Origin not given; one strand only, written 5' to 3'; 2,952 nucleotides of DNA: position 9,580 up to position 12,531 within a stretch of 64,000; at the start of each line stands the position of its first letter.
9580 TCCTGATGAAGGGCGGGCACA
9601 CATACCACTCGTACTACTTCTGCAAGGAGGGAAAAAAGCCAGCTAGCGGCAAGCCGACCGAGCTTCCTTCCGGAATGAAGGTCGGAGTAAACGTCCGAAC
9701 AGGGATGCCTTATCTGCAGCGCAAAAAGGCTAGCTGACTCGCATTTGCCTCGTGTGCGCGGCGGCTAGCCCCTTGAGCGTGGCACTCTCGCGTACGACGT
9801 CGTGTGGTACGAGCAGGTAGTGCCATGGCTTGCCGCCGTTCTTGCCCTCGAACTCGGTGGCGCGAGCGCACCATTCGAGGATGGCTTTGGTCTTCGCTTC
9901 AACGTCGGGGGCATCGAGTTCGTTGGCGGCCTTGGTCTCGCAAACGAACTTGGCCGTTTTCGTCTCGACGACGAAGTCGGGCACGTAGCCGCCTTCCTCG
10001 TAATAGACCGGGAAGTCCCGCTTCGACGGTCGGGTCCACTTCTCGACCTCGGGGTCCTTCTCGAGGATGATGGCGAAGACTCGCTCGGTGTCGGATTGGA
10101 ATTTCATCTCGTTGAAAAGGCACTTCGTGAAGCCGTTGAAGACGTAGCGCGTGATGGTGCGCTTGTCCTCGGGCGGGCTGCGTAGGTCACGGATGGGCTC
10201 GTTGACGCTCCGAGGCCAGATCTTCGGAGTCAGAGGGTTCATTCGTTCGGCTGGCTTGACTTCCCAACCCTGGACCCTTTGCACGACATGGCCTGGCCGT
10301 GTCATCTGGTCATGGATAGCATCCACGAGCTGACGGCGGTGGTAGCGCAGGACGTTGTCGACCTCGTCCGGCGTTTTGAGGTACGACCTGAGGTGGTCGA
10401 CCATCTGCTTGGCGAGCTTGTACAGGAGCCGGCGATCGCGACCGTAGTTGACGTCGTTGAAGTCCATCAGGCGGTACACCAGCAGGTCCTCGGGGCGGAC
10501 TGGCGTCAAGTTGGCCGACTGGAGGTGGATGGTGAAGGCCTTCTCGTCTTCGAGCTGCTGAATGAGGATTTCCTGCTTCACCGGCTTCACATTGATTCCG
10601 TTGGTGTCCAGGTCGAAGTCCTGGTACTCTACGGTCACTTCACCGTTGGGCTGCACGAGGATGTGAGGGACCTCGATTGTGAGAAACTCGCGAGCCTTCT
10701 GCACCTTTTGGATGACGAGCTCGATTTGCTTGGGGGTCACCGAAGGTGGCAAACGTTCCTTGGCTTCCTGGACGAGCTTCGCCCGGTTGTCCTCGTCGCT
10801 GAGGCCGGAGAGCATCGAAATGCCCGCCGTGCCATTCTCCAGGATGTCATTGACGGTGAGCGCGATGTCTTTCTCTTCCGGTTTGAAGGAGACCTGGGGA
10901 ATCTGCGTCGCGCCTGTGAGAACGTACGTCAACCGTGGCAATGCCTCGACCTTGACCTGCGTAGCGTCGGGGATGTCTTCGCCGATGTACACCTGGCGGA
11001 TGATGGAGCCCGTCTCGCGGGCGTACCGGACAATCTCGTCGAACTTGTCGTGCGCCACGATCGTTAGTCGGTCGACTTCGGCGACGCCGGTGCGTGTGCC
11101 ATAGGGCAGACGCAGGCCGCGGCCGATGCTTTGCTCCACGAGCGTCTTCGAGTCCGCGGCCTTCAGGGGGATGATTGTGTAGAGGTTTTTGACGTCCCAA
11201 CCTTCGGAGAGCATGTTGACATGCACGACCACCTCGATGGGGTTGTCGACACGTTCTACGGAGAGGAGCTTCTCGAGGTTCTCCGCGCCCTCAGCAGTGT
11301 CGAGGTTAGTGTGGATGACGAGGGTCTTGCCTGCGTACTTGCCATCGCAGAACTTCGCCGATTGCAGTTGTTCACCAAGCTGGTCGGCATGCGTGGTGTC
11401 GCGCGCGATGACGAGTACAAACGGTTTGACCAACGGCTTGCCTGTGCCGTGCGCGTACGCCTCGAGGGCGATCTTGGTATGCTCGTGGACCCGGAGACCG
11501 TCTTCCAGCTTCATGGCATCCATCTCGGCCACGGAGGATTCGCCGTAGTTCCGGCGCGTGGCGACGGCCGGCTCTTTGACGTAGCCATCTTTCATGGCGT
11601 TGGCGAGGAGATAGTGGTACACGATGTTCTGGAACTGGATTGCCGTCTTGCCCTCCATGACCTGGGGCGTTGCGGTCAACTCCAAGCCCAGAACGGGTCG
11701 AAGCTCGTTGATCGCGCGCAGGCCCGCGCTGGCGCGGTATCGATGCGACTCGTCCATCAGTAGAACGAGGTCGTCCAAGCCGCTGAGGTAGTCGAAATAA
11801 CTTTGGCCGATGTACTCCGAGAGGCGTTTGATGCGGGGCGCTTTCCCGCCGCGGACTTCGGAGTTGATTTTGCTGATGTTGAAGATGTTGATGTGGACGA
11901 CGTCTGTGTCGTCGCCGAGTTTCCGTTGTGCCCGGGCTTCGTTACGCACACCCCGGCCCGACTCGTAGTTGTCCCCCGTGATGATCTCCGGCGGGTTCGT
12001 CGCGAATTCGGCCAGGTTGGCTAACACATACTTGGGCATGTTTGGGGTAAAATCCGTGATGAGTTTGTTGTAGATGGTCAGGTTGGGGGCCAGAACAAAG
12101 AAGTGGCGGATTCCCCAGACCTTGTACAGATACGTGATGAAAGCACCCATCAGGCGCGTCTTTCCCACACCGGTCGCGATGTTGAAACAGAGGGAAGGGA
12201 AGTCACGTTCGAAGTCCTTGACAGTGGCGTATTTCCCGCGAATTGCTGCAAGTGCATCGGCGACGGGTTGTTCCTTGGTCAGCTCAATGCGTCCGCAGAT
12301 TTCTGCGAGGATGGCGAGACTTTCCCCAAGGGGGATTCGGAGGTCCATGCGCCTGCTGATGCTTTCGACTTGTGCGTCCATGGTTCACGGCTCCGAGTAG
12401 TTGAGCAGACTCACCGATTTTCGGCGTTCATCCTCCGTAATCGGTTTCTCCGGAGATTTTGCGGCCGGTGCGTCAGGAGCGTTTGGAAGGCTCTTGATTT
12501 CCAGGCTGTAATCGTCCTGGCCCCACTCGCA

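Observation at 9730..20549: Type III R-M embedded in a five-gene, translationally coupled RmuC-SNF2-OLD-Mod-Res operon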

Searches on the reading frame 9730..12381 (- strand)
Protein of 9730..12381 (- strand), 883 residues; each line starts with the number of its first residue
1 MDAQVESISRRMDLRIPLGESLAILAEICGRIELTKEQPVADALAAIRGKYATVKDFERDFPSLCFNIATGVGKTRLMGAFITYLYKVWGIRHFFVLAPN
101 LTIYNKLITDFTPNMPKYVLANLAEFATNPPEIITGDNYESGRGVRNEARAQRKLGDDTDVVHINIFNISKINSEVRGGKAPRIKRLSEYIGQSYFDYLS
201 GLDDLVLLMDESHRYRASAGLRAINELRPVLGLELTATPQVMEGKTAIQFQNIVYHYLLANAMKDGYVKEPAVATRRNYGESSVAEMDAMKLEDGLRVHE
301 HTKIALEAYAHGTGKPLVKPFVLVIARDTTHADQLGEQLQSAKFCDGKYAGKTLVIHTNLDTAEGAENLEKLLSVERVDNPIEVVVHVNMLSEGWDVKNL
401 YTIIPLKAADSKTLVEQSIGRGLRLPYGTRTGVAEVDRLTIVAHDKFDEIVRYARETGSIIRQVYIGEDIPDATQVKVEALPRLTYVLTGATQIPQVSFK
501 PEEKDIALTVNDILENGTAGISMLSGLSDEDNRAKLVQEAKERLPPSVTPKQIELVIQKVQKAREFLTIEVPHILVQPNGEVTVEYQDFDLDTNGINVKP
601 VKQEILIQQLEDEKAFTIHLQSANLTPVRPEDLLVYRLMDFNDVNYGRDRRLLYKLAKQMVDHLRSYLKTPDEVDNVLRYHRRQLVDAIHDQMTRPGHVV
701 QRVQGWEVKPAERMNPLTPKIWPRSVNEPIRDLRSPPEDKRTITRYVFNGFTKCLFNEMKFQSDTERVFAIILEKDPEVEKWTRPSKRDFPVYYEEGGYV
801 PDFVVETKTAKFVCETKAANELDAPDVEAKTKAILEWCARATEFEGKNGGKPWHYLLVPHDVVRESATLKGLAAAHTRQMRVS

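Call 3: search_protein_families(library=pfam, proteins=[window:9730-12381:-])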
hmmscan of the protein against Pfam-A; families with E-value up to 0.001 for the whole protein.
window:9730-12381:- (883 aa): 4 families
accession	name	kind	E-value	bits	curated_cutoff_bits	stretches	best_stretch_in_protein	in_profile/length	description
PF04851.21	ResIII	-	1.4e-19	71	22.5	1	53-240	15-163/164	Type III restriction enzyme, res subunit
PF18766.7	SWI2_SNF2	-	3.7e-06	27.2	26.7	1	161-277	92-194/221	SWI2/SNF2 ATPase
PF00271.37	Helicase_C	-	0.00028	21.5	23.5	1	324-424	20-108/110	Helicase conserved C-terminal domain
PF19778.5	RE_endonuc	-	0.00035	20.8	23.4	1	753-824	2-78/108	Endonuclease domain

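Call 4: search_protein_families(library=padloc, proteins=[window:9730-12381:-])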
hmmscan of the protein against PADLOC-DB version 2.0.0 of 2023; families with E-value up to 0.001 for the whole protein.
window:9730-12381:- (883 aa): 8 families
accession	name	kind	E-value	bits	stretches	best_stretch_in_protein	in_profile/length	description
PDLC03648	REase_III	-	7.1e-189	627.9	2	82-470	2-400/871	Type III restriction enzyme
PDLC03647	REase_III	-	5.7e-16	55.9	1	369-452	497-580/989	Type III restriction enzyme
PDLC03651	REase_III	-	8.8e-13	45.2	2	62-313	69-301/873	Type III restriction enzyme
PDLC03650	REase_III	-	7.7e-11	39.1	1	202-432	223-428/898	Type III restriction enzyme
PDLC03649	REase_III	-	7.4e-10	35.4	1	366-427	482-540/973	Type III restriction enzyme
PDLC03653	REase_III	-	1.6e-06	24.5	1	206-446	262-490/883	Type III restriction enzyme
PDLC03658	mREase_IV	-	6.6e-06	22.1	1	207-425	339-545/953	Type IV methyl-directed restriction enzyme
PDLC03659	mREase_IV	-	2.5e-05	20.4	1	206-425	338-553/945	Type IV methyl-directed restriction enzyme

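Call 44: search_protein_families(library=ncbifam, proteins=[window:9730-12381:-], max_evalue=0.00001)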
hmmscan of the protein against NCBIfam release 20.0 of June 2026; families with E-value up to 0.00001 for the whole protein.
window:9730-12381:- (883 aa): 3 families
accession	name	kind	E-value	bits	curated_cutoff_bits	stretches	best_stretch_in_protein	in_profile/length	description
NF046055.1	restr_BPTD_3080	equivalog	2.5e-28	98.5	800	2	563-859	667-957/970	BPTD_3080 family restriction endonuclease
NF012027.0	PRK15483.1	equivalog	1.2e-09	36.7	564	0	370-426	487-546/986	type III restriction-modification system endonuclease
NF046051.1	restrict_EcoAI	equivalog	4.1e-08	32.1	550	0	323-425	415-514/768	EcoAI/FtnUII family type I restriction enzme subunit R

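Call 48: search_dna_similar(query=window:9730-12381:-, collection=plasmids, mode=protein, max_evalue=1e-30, max_rows=30)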
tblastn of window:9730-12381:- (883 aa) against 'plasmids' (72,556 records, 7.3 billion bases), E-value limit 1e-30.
Records with a match: 34; places in all: 34; records where one place covers at least 80% of the query: 23.
Best place of each record, by identity: <60% 34.
By first word of the organism name: Salmonella 15; Roseomonas 2; Paracoccus 2; Aeromonas 2; Corynebacterium 2; Arthrobacter 2; Ketogulonicigenium 1; Sphingopyxis 1; Deinococcus 1; Gordonia 1; and 5 more.
By predicted mobility (MOB-suite, as given by PLSDB): conjugative 16; non-mobilizable 11; mobilizable 7.
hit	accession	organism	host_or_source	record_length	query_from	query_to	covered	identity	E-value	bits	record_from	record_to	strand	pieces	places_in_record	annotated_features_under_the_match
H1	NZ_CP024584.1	Roseomonas sp. FDAARGOS_362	Homo sapiens,peripheral Blood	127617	2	865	98%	43.8%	0e+0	673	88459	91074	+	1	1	DEAD/DEAH box helicase family protein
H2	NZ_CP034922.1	Roseomonas mucosa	Homo sapiens,tissue sample,Clinical, ...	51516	2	865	98%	43.8%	0e+0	673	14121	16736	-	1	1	DEAD/DEAH box helicase family protein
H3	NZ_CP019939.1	Ketogulonicigenium robustum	cell culture,soil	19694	5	878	99%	42.8%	0e+0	702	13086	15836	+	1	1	DEAD/DEAH box helicase family protein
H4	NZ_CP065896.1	Paracoccus marcusii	Cancer pagurus,whole ...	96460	5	878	99%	42.8%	0e+0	701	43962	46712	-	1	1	DEAD/DEAH box helicase family protein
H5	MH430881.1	Salmonella enterica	-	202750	5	869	98%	43.0%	0e+0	687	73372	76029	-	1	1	hypothetical protein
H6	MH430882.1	Salmonella enterica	-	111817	5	869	98%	43.0%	0e+0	687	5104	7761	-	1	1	hypothetical protein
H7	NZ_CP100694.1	Salmonella enterica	Homo sapiens,stool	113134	5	869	98%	43.0%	0e+0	687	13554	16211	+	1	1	DEAD/DEAH box helicase family protein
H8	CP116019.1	Salmonella enterica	cell culture,pig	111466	5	869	98%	43.0%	0e+0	687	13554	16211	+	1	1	DEAD/DEAH box helicase family protein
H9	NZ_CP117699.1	Salmonella enterica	Homo sapiens,tissue sample,leg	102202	5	869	98%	43.0%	0e+0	687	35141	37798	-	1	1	DEAD/DEAH box helicase family protein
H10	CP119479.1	Salmonella enterica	Product-Raw-Ground, Comminuted or ...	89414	5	869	98%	43.0%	0e+0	687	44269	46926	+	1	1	DEAD/DEAH box helicase family protein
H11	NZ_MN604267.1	Salmonella enterica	-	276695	5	869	98%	43.0%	0e+0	687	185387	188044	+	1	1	DEAD/DEAH box helicase family protein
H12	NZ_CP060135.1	Salmonella enterica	slaughtered pig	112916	5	869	98%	43.0%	0e+0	687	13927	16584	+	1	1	DEAD/DEAH box helicase family protein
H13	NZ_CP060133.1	Salmonella enterica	slaughtered pig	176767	5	869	98%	43.0%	0e+0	687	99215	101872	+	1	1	DEAD/DEAH box helicase family protein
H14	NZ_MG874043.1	Salmonella sp.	-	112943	5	869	98%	43.0%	0e+0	687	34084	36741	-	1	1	DEAD/DEAH box helicase family protein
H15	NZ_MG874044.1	Salmonella sp.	-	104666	5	869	98%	43.0%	0e+0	687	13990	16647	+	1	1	DEAD/DEAH box helicase family protein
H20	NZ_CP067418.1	Aeromonas media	cell culture,water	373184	8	876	98%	41.5%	0e+0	656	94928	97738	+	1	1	DEAD/DEAH box helicase family protein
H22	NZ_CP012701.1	Sphingopyxis macrogoltabida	whole organism,activated sludge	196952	8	872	98%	40.6%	0e+0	621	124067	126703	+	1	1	DEAD/DEAH box helicase family protein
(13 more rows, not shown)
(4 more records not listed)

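Call 50: get_annotated_region(hit=H7, flank=9500)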
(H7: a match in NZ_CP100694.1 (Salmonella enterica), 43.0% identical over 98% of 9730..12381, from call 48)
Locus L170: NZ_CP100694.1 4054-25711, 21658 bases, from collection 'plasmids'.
description: Salmonella enterica subsp. enterica serovar London strain R18.1595 plasmid pR18.1595_113k, complete sequence
organism: Salmonella enterica (NCBI taxid 149390)
taxonomy: Bacteria; Pseudomonadota; Gammaproteobacteria; Enterobacterales; Enterobacteriaceae; Salmonella; Salmonella enterica
host: -; source: Homo sapiens,stool; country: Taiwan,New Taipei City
typing (MOB-suite, as given by PLSDB): conjugative; replicon IncFIB; relaxase MOBC; mating-pair formation MPF_T
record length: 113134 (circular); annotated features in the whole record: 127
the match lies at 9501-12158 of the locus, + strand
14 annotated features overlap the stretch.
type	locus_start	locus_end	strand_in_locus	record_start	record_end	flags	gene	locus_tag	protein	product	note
CDS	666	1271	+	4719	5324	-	-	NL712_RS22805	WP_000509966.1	recombinase family protein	GO:0006310 - DNA recombination [Evidence IEA]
CDS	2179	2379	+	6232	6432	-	-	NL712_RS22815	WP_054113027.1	helix-turn-helix domain-containing protein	-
CDS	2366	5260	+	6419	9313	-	-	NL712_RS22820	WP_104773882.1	SNF2-related protein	-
CDS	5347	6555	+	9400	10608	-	-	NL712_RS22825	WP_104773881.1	IS256 family transposase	-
CDS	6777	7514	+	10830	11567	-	-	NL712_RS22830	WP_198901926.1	Abi family protein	-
CDS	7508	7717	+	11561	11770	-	-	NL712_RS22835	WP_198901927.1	hypothetical protein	-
CDS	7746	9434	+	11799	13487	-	-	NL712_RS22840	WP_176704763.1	site-specific DNA-methyltransferase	GO:0006306 - DNA methylation [Evidence IEA]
CDS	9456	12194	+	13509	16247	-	-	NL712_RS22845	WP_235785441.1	DEAD/DEAH box helicase family protein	-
CDS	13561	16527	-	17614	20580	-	-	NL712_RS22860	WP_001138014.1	Tn3-like element TnAs1 family transposase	-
CDS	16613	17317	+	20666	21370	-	-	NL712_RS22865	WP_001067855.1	IS6-like element IS26 family transposase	-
predicted_resistance_gene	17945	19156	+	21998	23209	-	floR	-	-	chloramphenicol/florfenicol efflux MFS transporter FloR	predicted by amrfinderplus; class PHENICOL; identity 100.0%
CDS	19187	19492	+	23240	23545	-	-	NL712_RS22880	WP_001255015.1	LysR family transcriptional regulator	-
predicted_resistance_gene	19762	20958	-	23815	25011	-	tet(A)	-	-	tetracycline efflux MFS transporter Tet(A)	predicted by amrfinderplus; class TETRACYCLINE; identity 100.0%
CDS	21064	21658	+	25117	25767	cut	tetR(A)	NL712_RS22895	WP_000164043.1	tetracycline resistance transcriptional repressor TetR(A)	-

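Call 51: get_annotated_region(hit=H1, flank=9500)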
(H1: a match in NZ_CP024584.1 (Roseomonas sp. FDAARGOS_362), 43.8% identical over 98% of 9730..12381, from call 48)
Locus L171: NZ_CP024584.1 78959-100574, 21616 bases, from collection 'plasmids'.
description: Roseomonas sp. FDAARGOS_362 plasmid unnamed, complete sequence
organism: Roseomonas sp. FDAARGOS_362 (NCBI taxid 2018065)
taxonomy: Bacteria; Pseudomonadota; Alphaproteobacteria; Rhodospirillales; Acetobacteraceae; Roseomonas; Roseomonas sp. FDAARGOS 362
host: -; source: Homo sapiens,peripheral Blood; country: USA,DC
typing (MOB-suite, as given by PLSDB): non-mobilizable
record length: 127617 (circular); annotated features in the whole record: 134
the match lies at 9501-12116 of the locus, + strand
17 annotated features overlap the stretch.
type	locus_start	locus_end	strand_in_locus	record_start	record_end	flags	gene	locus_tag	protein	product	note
CDS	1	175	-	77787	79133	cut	-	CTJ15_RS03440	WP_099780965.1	IS5 family transposase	-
CDS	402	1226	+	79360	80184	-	-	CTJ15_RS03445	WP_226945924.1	DNA/RNA non-specific endonuclease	-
CDS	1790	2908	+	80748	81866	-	-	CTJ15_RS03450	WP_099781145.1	site-specific integrase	GO:0015074 - DNA integration [Evidence IEA]; GO:0006310 - DNA recombination [Evidence IEA]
CDS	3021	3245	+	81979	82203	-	vapB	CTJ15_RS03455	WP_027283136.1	type II toxin-antitoxin system VapB family antitoxin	-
CDS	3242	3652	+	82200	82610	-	-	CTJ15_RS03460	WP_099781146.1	type II toxin-antitoxin system VapC family toxin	-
CDS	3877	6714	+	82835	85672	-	-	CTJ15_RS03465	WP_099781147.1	SNF2-related protein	-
CDS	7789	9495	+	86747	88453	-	-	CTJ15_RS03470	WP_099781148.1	site-specific DNA-methyltransferase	GO:0006306 - DNA methylation [Evidence IEA]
CDS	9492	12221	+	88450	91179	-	-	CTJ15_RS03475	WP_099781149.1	DEAD/DEAH box helicase family protein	-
CDS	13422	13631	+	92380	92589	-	-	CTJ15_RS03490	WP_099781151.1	hypothetical protein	-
CDS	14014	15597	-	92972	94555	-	-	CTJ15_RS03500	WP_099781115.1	IS66 family transposase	-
CDS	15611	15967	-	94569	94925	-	tnpB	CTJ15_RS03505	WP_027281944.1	IS66 family insertion sequence element accessory protein TnpB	-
CDS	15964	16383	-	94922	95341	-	-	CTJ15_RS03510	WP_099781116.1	transposase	GO:0006313 - DNA transposition [Evidence IEA]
CDS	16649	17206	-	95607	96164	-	-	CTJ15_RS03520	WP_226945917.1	transposase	GO:0006313 - DNA transposition [Evidence IEA]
CDS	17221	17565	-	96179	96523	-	-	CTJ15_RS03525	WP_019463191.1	hypothetical protein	-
CDS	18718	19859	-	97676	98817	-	-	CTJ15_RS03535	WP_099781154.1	IS3 family transposase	-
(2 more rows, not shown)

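Call 52: get_annotated_region(hit=H4, flank=9500)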
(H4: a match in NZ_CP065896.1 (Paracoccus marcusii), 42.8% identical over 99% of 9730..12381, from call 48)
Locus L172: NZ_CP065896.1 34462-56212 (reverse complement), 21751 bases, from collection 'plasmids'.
description: Paracoccus marcusii strain CP157 plasmid pCP157_04, complete sequence
organism: Paracoccus marcusii (NCBI taxid 59779)
taxonomy: Bacteria; Pseudomonadota; Alphaproteobacteria; Rhodobacterales; Paracoccaceae; Paracoccus; Paracoccus marcusii
host: -; source: Cancer pagurus,whole organism,carapace,carapace; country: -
typing (MOB-suite, as given by PLSDB): non-mobilizable; replicon rep_cluster_613
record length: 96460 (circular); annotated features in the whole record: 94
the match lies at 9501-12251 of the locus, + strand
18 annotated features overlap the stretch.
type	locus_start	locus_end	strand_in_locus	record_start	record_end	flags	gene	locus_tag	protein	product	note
CDS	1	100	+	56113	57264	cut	-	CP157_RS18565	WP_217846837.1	hypothetical protein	-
CDS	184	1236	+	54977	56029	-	-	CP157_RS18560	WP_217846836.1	hypothetical protein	-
CDS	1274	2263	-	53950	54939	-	-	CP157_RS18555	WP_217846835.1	hypothetical protein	-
CDS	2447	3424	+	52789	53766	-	-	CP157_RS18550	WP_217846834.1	glycosyltransferase family 2 protein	-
CDS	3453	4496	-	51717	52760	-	-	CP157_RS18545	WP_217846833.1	IS30 family transposase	-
CDS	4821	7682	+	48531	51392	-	-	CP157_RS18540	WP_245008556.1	SNF2-related protein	-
CDS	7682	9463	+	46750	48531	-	-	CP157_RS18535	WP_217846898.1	site-specific DNA-methyltransferase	GO:0006306 - DNA methylation [Evidence IEA]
CDS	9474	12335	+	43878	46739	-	-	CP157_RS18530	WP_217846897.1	DEAD/DEAH box helicase family protein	-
CDS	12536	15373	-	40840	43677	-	-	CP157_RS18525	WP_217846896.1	TrlF family AAA-like ATPase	-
CDS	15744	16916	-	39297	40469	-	-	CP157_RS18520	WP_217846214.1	IS5 family transposase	-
CDS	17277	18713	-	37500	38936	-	-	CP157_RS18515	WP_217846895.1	IS1182 family transposase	-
CDS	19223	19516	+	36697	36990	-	-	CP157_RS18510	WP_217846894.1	type II toxin-antitoxin system RelB/DinJ family antitoxin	GO:0006355 - regulation of DNA-templated transcription [Evidence IEA]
CDS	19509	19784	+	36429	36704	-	-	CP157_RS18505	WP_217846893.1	type II toxin-antitoxin system RelE/ParE family toxin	GO:0030541 - plasmid partitioning [Evidence IEA]; GO:0051290 - protein heterotetramerization [Evidence IEA]; GO:0009432 ...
CDS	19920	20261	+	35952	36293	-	-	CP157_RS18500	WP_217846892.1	hypothetical protein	-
CDS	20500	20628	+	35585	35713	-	-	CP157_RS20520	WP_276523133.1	hypothetical protein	-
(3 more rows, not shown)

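Call 83: get_annotated_region(hit=H22, flank=9500)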
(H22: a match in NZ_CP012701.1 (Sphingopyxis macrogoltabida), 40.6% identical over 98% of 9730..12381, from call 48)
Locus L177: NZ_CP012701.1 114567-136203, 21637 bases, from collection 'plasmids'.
description: Sphingopyxis macrogoltabida strain EY-1 isolate activated sludge plasmid 1, complete sequence
organism: Sphingopyxis macrogoltabida (NCBI taxid 33050)
taxonomy: Bacteria; Pseudomonadota; Alphaproteobacteria; Sphingomonadales; Sphingomonadaceae; Sphingopyxis; Sphingopyxis macrogoltabida
host: -; source: whole organism,activated sludge; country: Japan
typing (MOB-suite, as given by PLSDB): mobilizable; replicon rep_cluster_542; relaxase MOBF
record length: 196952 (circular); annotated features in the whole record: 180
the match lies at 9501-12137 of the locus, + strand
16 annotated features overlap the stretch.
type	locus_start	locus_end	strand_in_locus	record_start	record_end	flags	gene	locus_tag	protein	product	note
CDS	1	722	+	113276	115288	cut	-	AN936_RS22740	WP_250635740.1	conjugal transfer protein TraG N-terminal domain-containing protein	-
CDS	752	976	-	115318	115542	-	-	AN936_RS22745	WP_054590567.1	hypothetical protein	-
CDS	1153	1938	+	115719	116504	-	-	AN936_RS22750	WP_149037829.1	hypothetical protein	-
CDS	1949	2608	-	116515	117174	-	-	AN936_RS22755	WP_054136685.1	hypothetical protein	-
CDS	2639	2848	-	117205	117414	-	-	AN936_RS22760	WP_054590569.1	hypothetical protein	-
CDS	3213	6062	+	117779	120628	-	-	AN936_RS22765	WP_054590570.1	SNF2-related protein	-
CDS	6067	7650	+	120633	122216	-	-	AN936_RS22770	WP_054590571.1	hypothetical protein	-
CDS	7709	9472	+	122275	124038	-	-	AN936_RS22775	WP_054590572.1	site-specific DNA-methyltransferase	GO:0006306 - DNA methylation [Evidence IEA]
CDS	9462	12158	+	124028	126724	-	-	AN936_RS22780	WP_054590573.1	DEAD/DEAH box helicase family protein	-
CDS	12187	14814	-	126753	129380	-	-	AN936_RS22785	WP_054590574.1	AAA family ATPase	GO:0006302 - double-strand break repair [Evidence IEA]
CDS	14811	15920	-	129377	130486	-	-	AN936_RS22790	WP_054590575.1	DNA repair exonuclease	-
CDS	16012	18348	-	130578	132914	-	-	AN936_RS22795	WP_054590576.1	AAA family ATPase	-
CDS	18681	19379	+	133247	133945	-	-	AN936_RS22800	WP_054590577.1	hypothetical protein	-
CDS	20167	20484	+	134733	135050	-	-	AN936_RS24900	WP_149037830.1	hypothetical protein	-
CDS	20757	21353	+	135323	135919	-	-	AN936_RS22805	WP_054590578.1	hypothetical protein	-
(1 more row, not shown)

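Call 84: get_annotated_region(hit=H20, flank=9500)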
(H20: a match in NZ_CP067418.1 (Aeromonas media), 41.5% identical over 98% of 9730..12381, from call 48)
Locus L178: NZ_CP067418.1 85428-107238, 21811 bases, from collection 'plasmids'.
description: Aeromonas media strain E31 plasmid pE31A, complete sequence
organism: Aeromonas media (NCBI taxid 651)
taxonomy: Bacteria; Pseudomonadota; Gammaproteobacteria; Aeromonadales; Aeromonadaceae; Aeromonas; Aeromonas media
host: -; source: cell culture,water; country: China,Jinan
typing (MOB-suite, as given by PLSDB): non-mobilizable; replicon IncU
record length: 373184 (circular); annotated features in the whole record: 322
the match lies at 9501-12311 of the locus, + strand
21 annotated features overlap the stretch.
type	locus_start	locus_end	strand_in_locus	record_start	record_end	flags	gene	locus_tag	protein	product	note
CDS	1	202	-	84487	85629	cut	-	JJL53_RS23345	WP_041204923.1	IS4-like element ISAs18 family transposase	GO:0006313 - DNA transposition [Evidence IEA]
CDS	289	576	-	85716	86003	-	-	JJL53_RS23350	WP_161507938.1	hypothetical protein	-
CDS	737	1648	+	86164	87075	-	-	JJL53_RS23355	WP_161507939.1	WYL domain-containing protein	-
CDS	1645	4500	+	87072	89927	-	-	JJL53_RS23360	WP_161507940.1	SNF2-related protein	-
CDS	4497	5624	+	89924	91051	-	-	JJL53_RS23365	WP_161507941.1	AAA family ATPase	-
CDS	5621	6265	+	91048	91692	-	-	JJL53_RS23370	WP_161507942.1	DUF4276 family protein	-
CDS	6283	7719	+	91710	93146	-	-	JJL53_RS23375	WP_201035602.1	site-specific DNA-methyltransferase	GO:0006306 - DNA methylation [Evidence IEA]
CDS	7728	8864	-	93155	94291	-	-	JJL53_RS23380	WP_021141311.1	ISAs1-like element ISAs12 family transposase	GO:0006313 - DNA transposition [Evidence IEA]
CDS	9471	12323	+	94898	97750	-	-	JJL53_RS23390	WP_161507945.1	DEAD/DEAH box helicase family protein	-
CDS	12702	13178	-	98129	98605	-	-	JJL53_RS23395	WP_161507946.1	Dps family protein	-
CDS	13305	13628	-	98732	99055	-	-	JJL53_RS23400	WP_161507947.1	rhodanese-like domain-containing protein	-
CDS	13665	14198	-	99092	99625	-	dsbB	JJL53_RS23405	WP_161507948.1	disulfide bond formation protein DsbB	GO:0006457 - protein folding [Evidence IEA]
CDS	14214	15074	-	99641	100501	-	-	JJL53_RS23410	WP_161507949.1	MBL fold metallo-hydrolase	-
CDS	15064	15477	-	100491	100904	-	-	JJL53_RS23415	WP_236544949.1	PaaI family thioesterase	-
CDS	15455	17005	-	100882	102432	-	-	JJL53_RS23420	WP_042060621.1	IS66 family transposase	-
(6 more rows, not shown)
